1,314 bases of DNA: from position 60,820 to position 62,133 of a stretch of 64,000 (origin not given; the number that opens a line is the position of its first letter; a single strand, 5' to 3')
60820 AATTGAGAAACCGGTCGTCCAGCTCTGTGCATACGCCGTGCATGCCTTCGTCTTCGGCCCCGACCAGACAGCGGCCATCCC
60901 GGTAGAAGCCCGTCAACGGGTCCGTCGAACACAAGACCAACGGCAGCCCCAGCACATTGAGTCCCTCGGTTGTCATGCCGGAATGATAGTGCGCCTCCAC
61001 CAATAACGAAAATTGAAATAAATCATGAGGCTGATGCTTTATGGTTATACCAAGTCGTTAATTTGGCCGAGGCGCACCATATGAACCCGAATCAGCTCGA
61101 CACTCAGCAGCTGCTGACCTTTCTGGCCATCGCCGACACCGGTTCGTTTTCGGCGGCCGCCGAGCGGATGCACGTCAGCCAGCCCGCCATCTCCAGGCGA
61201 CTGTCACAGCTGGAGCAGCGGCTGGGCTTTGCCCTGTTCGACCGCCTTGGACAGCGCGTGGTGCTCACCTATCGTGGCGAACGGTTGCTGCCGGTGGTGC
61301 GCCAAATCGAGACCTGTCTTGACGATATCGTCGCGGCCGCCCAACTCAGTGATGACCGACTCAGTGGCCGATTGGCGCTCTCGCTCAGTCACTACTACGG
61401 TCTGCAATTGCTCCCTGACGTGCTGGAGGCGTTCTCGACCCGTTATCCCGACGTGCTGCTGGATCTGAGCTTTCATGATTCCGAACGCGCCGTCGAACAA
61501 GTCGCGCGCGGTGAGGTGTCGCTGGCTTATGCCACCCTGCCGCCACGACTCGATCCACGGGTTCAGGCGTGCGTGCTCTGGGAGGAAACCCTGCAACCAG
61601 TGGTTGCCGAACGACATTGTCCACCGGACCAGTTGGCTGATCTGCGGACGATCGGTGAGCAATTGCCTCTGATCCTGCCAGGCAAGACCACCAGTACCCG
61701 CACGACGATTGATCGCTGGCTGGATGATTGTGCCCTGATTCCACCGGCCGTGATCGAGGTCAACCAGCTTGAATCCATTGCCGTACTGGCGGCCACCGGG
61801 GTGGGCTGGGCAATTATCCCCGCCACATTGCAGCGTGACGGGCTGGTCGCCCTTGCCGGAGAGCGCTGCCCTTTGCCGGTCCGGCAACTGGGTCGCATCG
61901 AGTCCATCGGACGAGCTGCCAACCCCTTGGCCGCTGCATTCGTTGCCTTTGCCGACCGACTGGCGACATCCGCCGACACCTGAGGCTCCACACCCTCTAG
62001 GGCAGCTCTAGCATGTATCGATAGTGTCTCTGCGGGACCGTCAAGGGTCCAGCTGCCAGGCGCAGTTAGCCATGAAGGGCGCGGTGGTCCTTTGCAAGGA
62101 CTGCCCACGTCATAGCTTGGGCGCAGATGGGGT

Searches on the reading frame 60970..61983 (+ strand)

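Call 36: search_protein_families(library=pfam, proteins=[window:60970-61983:+], max_evalue=0.00001)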
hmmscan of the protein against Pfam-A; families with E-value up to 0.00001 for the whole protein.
window:60970-61983:+ (337 aa): 2 families
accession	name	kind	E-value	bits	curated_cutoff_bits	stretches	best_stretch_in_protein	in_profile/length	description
PF03466.25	LysR_substrate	-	2.4e-31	109.2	28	1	130-328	3-204/209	LysR substrate binding domain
PF00126.33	HTH_1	-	2.4e-23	82.3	26.6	1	46-104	2-60/60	Bacterial regulatory helix-turn-helix protein, lysR family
